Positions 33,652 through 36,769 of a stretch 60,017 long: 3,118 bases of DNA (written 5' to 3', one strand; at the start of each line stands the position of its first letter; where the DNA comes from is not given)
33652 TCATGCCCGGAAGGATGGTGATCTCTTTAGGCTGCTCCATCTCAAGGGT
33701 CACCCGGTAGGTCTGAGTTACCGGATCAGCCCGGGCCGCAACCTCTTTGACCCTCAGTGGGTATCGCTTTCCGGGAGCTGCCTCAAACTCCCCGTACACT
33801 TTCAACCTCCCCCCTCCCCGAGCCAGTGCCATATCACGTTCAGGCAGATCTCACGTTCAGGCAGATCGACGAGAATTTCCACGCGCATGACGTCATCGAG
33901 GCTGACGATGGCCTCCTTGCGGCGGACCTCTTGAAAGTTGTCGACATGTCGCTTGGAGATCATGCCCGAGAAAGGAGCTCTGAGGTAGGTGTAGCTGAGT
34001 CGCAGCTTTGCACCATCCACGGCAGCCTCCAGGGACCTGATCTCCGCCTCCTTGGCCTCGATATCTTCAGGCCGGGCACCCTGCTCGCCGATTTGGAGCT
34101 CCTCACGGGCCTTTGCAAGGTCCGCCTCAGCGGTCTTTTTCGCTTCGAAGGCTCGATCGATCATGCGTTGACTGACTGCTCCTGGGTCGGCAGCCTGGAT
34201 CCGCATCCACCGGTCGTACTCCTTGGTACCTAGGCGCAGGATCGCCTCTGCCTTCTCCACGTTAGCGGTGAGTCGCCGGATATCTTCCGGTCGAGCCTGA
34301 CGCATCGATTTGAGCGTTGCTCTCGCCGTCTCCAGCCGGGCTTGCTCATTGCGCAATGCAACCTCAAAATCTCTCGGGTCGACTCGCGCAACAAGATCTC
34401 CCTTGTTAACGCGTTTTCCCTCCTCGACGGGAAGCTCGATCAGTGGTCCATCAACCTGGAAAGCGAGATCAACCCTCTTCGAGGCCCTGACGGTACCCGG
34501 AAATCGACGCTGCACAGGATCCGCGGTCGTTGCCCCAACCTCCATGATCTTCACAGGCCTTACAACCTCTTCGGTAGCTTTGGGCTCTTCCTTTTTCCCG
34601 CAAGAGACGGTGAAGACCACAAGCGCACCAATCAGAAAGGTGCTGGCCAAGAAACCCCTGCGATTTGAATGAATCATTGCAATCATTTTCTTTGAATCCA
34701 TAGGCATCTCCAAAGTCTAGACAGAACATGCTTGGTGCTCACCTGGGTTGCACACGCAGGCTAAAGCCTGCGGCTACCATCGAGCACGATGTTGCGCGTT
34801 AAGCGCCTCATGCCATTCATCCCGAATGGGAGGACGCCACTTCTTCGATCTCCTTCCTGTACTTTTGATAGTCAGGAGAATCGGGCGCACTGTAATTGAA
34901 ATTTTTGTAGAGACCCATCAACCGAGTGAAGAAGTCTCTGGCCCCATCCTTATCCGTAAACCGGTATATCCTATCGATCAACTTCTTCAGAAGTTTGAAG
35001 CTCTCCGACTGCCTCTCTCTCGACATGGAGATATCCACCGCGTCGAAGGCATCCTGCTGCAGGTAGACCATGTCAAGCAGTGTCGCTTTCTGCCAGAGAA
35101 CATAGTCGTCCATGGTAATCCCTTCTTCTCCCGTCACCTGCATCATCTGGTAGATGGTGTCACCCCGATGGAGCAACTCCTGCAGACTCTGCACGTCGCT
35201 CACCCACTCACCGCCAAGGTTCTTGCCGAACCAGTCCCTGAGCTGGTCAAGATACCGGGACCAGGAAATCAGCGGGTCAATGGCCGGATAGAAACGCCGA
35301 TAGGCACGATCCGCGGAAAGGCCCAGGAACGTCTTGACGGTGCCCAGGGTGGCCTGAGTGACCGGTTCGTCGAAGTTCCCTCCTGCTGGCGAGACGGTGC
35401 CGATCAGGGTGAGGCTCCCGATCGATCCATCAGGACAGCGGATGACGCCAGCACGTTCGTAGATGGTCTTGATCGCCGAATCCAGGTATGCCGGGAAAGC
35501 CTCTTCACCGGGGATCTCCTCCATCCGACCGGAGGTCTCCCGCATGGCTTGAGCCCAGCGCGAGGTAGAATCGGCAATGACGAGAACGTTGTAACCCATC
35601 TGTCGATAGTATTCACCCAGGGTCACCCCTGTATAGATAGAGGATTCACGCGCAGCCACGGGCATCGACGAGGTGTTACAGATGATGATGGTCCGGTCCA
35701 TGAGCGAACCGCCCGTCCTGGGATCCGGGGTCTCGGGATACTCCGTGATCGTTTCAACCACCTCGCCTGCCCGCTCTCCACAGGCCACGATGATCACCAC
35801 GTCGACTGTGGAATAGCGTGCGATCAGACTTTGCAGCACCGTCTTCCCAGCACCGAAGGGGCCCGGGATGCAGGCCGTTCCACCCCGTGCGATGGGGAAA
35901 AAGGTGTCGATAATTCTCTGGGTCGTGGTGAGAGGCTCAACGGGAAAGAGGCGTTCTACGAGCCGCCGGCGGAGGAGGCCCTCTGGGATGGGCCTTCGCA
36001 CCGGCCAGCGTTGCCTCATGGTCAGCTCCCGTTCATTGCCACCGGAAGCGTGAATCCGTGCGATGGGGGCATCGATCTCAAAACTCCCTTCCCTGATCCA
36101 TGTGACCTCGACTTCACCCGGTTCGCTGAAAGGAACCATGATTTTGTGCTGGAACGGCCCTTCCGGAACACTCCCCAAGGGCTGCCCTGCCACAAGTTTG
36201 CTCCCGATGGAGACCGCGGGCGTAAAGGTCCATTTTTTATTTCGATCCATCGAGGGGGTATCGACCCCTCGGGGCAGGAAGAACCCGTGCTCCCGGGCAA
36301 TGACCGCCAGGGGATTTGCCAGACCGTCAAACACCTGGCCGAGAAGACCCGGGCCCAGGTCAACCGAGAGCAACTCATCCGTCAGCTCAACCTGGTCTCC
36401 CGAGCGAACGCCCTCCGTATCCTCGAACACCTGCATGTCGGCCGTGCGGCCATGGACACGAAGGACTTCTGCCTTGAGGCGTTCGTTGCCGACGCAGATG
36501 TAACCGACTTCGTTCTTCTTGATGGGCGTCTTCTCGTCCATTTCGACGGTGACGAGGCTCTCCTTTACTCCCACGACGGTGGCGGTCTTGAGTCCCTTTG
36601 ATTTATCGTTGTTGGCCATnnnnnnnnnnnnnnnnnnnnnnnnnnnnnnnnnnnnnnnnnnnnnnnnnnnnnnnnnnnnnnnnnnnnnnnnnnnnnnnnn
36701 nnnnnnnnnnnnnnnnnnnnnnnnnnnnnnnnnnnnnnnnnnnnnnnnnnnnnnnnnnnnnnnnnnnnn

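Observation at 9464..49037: Single-strand ~40-kb sugar-to-acetate/lactate super-island with an embedded V-type ATPase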

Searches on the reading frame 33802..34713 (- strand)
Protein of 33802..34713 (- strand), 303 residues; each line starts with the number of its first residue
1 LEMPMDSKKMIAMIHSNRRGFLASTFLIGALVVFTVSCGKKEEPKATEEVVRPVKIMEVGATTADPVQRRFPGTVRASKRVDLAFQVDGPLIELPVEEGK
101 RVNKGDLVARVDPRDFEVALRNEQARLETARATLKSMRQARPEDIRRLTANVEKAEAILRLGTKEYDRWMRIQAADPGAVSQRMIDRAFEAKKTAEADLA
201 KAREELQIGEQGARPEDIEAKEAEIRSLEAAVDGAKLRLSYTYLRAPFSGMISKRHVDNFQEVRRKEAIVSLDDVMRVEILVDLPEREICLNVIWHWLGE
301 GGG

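Call 4: search_protein_families(library=ncbifam, proteins=[window:33802-34713:-], max_evalue=0.00001)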
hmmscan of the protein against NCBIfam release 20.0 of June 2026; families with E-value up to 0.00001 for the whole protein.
window:33802-34713:- (303 aa): 17 families
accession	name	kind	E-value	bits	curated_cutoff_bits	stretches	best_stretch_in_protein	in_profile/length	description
TIGR01730.1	RND_mfp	subfamily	2.1e-32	112.4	94.9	2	54-139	1-85/322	efflux RND transporter periplasmic adaptor subunit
NF002939.0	PRK03598.1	equivalog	5.2e-31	108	393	1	79-270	43-233/332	secretion protein HlyD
NF007785.0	PRK10476.1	equivalog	1e-24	87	376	1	79-268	47-235/347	multidrug transporter subunit MdtN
NF008589.1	PRK11556.1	equivalog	8.4e-23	80.9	391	2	72-139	76-143/392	MdtA/MuxA family multidrug efflux RND transporter periplasmic adaptor subunit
TIGR00998.1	8a0101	subfamily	6.5e-22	77.9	390.8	1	80-273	42-236/334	EmrA/EmrK family multidrug efflux transporter periplasmic adaptor subunit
NF045904.1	RND-peri-MexE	equivalog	9.2e-15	54.4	714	1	30-136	15-119/390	multidrug efflux RND transporter periplasmic adaptor subunit MexE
NF033138.2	RND-peri-MexC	equivalog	6.2e-13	48.6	625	1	30-157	14-135/375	MexC family multidrug efflux RND transporter periplasmic adaptor subunit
NF008606.0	PRK11578.1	equivalog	3.6e-12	46.1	342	1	73-254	54-196/371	macrolide transporter subunit MacA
TIGR02971.1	heterocyst_DevB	subfamily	5e-12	45.9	129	1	96-283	32-245/327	ABC exporter membrane fusion protein, DevB family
NF007132.1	PRK09578.1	equivalog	7.1e-11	41.5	512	1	27-136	13-121/396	MexX/AxyX family multidrug efflux RND transporter periplasmic adaptor subunit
NF011715.0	PRK15136.1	equivalog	1.4e-09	37.1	563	1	78-270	59-244/390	multidrug efflux MFS transporter periplasmic adaptor subunit EmrA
NF000272.2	OqxA_adapt_sub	exception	2e-08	33.6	835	0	70-140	57-126/391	multidrug efflux RND transporter periplasmic adaptor subunit OqxA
NF033834.1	RND_adapt_MexA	exception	1.4e-07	30.9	750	0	27-131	10-114/373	multidrug efflux RND transporter periplasmic adaptor subunit MexA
TIGR01843.1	type_I_hlyD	subfamily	3.8e-07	29.4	208.65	0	89-162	52-130/422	HlyD family type I secretion periplasmic adaptor subunit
TIGR03794.1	NHLM_micro_HlyD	equivalog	1.4e-06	27.5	156.2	0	81-158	59-128/421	NHLP bacteriocin system secretion protein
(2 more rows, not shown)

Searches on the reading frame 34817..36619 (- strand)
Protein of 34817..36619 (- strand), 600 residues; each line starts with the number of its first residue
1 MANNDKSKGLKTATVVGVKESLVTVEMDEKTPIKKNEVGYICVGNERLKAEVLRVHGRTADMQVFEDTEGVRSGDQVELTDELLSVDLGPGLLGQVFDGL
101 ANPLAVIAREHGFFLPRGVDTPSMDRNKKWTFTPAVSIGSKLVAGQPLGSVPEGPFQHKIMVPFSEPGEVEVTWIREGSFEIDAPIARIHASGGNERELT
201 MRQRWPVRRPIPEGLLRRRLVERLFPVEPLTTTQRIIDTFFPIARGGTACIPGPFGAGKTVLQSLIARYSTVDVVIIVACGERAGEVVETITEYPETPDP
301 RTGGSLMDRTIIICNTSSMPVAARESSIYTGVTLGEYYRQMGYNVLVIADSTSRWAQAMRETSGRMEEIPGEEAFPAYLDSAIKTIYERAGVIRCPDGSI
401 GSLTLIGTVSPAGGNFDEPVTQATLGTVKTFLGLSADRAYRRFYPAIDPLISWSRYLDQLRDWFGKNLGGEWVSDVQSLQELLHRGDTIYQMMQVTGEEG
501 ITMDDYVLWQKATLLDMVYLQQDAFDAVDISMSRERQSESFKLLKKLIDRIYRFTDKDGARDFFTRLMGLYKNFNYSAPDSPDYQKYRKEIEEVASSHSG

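Call 4: search_protein_families(library=ncbifam, proteins=[window:34817-36619:-], max_evalue=0.00001)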
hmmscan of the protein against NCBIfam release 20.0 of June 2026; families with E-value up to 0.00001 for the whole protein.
window:34817-36619:- (600 aa): 33 families (the best 25 are shown)
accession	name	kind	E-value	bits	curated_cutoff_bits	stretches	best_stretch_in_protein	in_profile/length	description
NF003220.0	PRK04192.1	subfamily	7.9e-228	757.5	470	1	12-577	4-560/588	V-type ATP synthase subunit A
TIGR01043.1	ATP_syn_A_arch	equivalog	3.8e-173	577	972.15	1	41-557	27-537/580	ATP synthase subunit A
NF011287.0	PRK14698.1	equivalog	4.3e-145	485.1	1238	2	260-551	670-963/1017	V-type ATP synthase subunit A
TIGR01042.1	V-ATPase_V1_A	equivalog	2.7e-135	452.2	779.9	1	41-530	27-513/591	V-type ATPase subunit A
TIGR02546.1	III_secr_ATP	equivalog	1.1e-44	152.9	604.75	1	199-461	105-349/423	type III secretion system ATPase SctN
TIGR01026.1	fliI_yscN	subfamily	1.1e-43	149.6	379.5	2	228-460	145-365/440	FliI/YscN family ATPase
TIGR03496.1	FliI_clade1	equivalog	3.6e-43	147.9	619.1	1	201-461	98-342/414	flagellar protein export ATPase FliI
TIGR03498.1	FliI_clade3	equivalog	6.9e-43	146.9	587.45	1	227-460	121-344/418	flagellar protein export ATPase FliI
TIGR03497.1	FliI_clade2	equivalog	1.1e-41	143.1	629.8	1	197-461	94-340/413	flagellar protein export ATPase FliI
NF005295.0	PRK06820.1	equivalog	7.7e-40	137.2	690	2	208-461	131-366/440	EscN/YscN/HrcN family type III secretion system ATPase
NF006575.0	PRK09099.1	subfamily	7.6e-37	127.1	706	1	198-462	123-369/443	type III secretion system ATPase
NF005391.0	PRK06936.1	equivalog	3.8e-36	124.8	657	1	199-462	121-366/439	type III secretion system ATPase SctN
NF003235.0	PRK04196.1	subfamily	4.8e-34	117.9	349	2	222-542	121-436/462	V-type ATP synthase subunit B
NF005765.0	PRK07594.1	equivalog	1.2e-29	103.3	715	1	227-457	136-354/433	EscN/YscN/HrcN family type III secretion system ATPase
NF006012.0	PRK08149.1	equivalog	1.3e-28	100.1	594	1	223-472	131-368/431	type III secretion system ATPase SctN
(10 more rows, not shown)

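Call 9: find_related_loci(query=window:34817-36619:-, collection=genome_contigs, flank=10000)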
Query window:34817-36619:- (600 aa) in genome_contigs; peptide patterns used: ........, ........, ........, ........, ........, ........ (x = any residue, [..] = any of these).
600 stretches matched a pattern (row limit reached: there are more); 560 encode a relative of the query (tblastn E <= 1e-3); the best 80 are kept; 80 distinct loci.
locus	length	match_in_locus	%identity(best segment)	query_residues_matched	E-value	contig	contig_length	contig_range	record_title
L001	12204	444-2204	77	11-598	0e+0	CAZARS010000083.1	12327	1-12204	MAG TPA_asm: uncultured Desulfobacca sp. isolate binchicken_co135_197 genome assembly, contig: NODE_7123_length_12327_co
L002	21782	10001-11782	76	6-600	0e+0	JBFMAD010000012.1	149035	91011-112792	MAG: Planctomycetota bacterium isolate MAG129 MAG129_12, whole genome shotgun sequence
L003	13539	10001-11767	78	11-600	0e+0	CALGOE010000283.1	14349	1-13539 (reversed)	MAG: uncultured Desulfobacca sp. isolate N1_Bin_Bin_94_1 genome assembly, contig: c_000003132041, whole genome shotgun s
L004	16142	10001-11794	76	1-599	0e+0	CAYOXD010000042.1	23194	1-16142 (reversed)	MAG TPA_asm: uncultured Desulfobacterales bacterium isolate binchicken_co224_209 genome assembly, contig: NODE_1945_leng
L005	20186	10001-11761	77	13-600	0e+0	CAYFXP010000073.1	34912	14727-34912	MAG TPA_asm: uncultured Syntrophobacterales bacterium isolate ERP108616_co1_46 genome assembly, contig: k119_306729, who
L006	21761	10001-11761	76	12-599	0e+0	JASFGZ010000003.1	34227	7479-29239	MAG: Desulfobacterales bacterium isolate D0606U20metaG_Bin_82 D0606U20metaG_FD_scaffold_11_c1, whole genome shotgun sequ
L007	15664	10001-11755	77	15-600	0e+0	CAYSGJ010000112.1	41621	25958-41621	MAG TPA_asm: uncultured Desulfobacterales bacterium isolate SRP067234_co1_278 genome assembly, contig: k99_221168, whole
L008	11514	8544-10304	76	12-599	0e+0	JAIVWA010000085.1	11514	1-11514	MAG: Gammaproteobacteria bacterium isolate HYP3_UM_18 NODE_425_length_11514_cov_1.391587, whole genome shotgun sequence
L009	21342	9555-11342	75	3-599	0e+0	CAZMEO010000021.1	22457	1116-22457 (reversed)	MAG TPA_asm: uncultured Candidatus Moduliflexus sp. isolate binchicken_co35_304 genome assembly, contig: NODE_1220_lengt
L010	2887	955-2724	76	9-599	0e+0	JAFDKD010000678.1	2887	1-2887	MAG: Deltaproteobacteria bacterium isolate Meg22_24_Bin_96 Meg22_24_Bin_96_scaffold_145520, whole genome shotgun sequenc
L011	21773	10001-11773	75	8-599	0e+0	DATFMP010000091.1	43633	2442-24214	MAG TPA_asm: bacterium isolate SMAG_U9228 k141_160149, whole genome shotgun sequence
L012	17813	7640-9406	74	10-598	0e+0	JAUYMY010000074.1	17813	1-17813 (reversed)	MAG: Methylobacter sp. isolate C3_concoct.bin.75 C3_k141_92569, whole genome shotgun sequence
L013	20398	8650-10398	75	15-598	0e+0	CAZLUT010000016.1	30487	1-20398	MAG TPA_asm: uncultured bacterium isolate binchicken_co141_207 genome assembly, contig: NODE_6674_length_30487_cov_5.150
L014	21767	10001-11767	74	10-598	0e+0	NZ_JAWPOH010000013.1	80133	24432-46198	Methylobacter svalbardensis strain LS7T4A Scaffold13, whole genome shotgun sequence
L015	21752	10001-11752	74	12-597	0e+0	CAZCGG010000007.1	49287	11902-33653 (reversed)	MAG TPA_asm: uncultured Candidatus Moduliflexus sp. isolate binchicken_co35_299 genome assembly, contig: NODE_217_length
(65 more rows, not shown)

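Call 88: search_dna_similar(query=window:34817-36619:-, collection=plasmids, mode=protein, max_rows=15, max_evalue=1e-50)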
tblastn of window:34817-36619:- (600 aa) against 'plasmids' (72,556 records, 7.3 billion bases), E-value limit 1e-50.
Records with a match: 17; places in all: 17; records where one place covers at least 80% of the query: 17.
Best place of each record, by identity: 60-80% 2; <60% 15.
By first word of the organism name: Streptomyces 3; Qingshengfaniella 1; Tateyamaria 1; Parabacteroides 1; Bacteroides 1; Phocaeicola 1; Fusobacterium 1; Pusillibacter 1; Peptoclostridium 1; Enterococcus 1; and 5 more.
By predicted mobility (MOB-suite, as given by PLSDB): non-mobilizable 14; mobilizable 2; conjugative 1.
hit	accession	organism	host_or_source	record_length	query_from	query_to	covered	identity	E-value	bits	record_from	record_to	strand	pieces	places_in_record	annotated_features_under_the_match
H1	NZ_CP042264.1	Qingshengfaniella alkalisoli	cell culture,saline soil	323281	1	591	99%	61.4%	0e+0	722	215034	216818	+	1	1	V-type ATP synthase subunit A | hypothetical protein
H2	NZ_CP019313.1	Tateyamaria omphalii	Single cell,seawater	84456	10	592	97%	60.8%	0e+0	738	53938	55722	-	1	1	V-type ATP synthase subunit A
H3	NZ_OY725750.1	Parabacteroides distasonis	-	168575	3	594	99%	42.7%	8e-150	485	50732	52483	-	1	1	V-type ATP synthase subunit A | DUF2764 domain-containing protein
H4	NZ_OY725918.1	Bacteroides finegoldii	-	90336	14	599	98%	43.1%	1e-150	487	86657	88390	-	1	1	V-type ATP synthase subunit A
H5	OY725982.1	Phocaeicola massiliensis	-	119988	14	599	98%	42.4%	3e-149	483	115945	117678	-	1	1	record has no annotation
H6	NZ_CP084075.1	Fusobacterium vincentii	-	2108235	3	596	99%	41.4%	1e-131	432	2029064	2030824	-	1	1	none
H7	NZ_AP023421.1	Pusillibacter faecalis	Homo sapiens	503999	36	560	88%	45.3%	1e-138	452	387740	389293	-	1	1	V-type ATP synthase subunit A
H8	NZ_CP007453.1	Peptoclostridium acidaminophilum DSM 3953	black mud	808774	33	596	94%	41.3%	1e-135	444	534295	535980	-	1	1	V-type ATP synthase subunit A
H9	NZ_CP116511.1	Enterococcus gallinarum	Bos taurus,whole organism,fecal sample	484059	41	548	85%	45.6%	3e-133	437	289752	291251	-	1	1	V-type ATP synthase subunit A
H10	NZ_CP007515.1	Rubrobacter radiotolerans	-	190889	41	545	84%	43.5%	3e-123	408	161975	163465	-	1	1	V-type ATP synthase subunit A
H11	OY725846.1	Subdoligranulum variabile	-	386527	41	596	93%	39.4%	1e-121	403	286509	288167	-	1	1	none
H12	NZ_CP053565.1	Pseudonocardia broussonetiae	plant,Broussonetia papyrifera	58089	43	545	84%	42.6%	7e-120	398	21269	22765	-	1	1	V-type ATP synthase subunit A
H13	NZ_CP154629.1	Acetoanaerobium noterae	cell culture,Sludge of a digestion ...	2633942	18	550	89%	39.9%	5e-119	396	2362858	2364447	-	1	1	none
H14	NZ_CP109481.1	Streptomyces sp. NBC_01450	-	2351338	41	562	87%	37.6%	3e-91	315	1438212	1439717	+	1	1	none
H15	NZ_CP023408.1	Streptomyces fungicidicus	Pig,cell culture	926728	41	556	86%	38.0%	1e-82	290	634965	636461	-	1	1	V-type ATP synthase subunit A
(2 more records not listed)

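Call 89: get_annotated_region(hit=H2, flank=12000)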
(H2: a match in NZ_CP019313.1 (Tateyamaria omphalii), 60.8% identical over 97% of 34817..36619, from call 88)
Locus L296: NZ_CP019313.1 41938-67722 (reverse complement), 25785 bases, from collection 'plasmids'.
description: Tateyamaria omphalii strain DOK1-4 plasmid pDOK1-4-1, complete sequence
organism: Tateyamaria omphalii (NCBI taxid 299262)
taxonomy: Bacteria; Pseudomonadota; Alphaproteobacteria; Rhodobacterales; Roseobacteraceae; Tateyamaria; Tateyamaria omphalii
host: -; source: Single cell,seawater; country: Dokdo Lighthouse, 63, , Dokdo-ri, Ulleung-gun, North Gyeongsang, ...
typing (MOB-suite, as given by PLSDB): non-mobilizable
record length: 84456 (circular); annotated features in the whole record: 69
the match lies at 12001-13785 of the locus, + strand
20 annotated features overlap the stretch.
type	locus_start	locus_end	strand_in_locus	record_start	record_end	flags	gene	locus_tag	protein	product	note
CDS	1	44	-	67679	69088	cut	-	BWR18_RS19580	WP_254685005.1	bifunctional enoyl-CoA hydratase/phosphate acetyltransferase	-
CDS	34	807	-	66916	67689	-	fabI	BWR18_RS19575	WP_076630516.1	enoyl-ACP reductase FabI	GO:0006633 - fatty acid biosynthetic process [Evidence IEA]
CDS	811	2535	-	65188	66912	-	-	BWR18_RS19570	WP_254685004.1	alpha/beta fold hydrolase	-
CDS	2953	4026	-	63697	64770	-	-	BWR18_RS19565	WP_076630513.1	replication initiator protein A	-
CDS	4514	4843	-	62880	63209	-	-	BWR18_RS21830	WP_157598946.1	hypothetical protein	-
CDS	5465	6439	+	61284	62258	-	-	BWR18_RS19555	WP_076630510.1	carbamate kinase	-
CDS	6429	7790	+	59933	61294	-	-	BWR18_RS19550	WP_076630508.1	V-type ATP synthase subunit B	-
CDS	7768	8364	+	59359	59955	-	-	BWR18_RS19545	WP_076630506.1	V-type ATP synthase subunit D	-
CDS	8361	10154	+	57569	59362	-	-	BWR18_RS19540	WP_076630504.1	hypothetical protein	-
CDS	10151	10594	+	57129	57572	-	-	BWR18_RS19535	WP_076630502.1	ATP synthase subunit C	-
CDS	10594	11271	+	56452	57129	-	-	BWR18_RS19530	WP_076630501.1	hypothetical protein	-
CDS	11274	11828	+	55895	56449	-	-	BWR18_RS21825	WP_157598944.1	hypothetical protein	-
CDS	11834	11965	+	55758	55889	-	-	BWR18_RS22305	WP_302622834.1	hypothetical protein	-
CDS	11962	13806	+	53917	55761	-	-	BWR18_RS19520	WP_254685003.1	V-type ATP synthase subunit A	-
CDS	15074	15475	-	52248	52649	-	-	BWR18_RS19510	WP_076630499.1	hypothetical protein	-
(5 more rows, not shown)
